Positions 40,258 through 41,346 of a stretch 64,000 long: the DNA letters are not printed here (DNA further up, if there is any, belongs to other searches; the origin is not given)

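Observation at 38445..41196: Three-gene module: coiled-coil protein plus two paralogous single-domain KaiC-like ATPases ('split KaiC'), directly upstream of clpB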

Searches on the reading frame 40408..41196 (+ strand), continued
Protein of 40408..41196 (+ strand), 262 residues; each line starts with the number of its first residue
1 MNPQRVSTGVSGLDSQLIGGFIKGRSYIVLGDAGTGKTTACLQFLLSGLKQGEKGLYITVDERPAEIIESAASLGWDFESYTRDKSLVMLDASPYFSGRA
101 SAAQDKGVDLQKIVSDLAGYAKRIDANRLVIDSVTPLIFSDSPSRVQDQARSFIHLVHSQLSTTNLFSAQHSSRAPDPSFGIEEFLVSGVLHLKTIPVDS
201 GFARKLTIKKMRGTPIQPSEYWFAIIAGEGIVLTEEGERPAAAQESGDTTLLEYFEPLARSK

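Call 58: find_encoding_contigs(protein=P0346, flank=8000, max_places=1)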
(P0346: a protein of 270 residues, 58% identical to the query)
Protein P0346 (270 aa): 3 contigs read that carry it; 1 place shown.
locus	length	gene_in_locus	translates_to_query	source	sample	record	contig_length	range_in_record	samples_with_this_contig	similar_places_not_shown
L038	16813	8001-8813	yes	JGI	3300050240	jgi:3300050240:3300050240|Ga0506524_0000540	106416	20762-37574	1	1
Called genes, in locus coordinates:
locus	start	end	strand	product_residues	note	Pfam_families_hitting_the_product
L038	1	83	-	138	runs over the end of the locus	PF00903:Glyoxalase, PF13669:Glyoxalase_4 (weak), PF18029:Glyoxalase_6 (faint)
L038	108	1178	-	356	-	PF00155:Aminotran_1_2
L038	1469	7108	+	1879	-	PF08614:ATG16 (faint)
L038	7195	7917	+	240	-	PF06745:ATPase, PF13481:AAA_25 (weak), PF07088:GvpD_P-loop (faint), PF13191:AAA_16 (faint)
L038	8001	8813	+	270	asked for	PF13481:AAA_25 (faint), PF06745:ATPase, PF13191:AAA_16 (weak), PF23442:DUF7125 (faint)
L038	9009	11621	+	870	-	PF02861:Clp_N, PF23569:NBD_SMAX1, PF00004:AAA, PF17871:AAA_lid_9, PF07724:AAA_2, PF00004:AAA, PF07728:AAA_5, PF10431:ClpB_D2-small, +6 more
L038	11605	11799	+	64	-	-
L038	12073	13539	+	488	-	PF00083:Sugar_tr, PF13347:MFS_2 (faint), PF07690:MFS_1, PF01306:LacY_symp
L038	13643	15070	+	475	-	PF05977:MFS_3 (weak), PF00083:Sugar_tr, PF07690:MFS_1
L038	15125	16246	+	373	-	PF00817:IMS, PF11799:IMS_C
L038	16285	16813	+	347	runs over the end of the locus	PF01208:URO-D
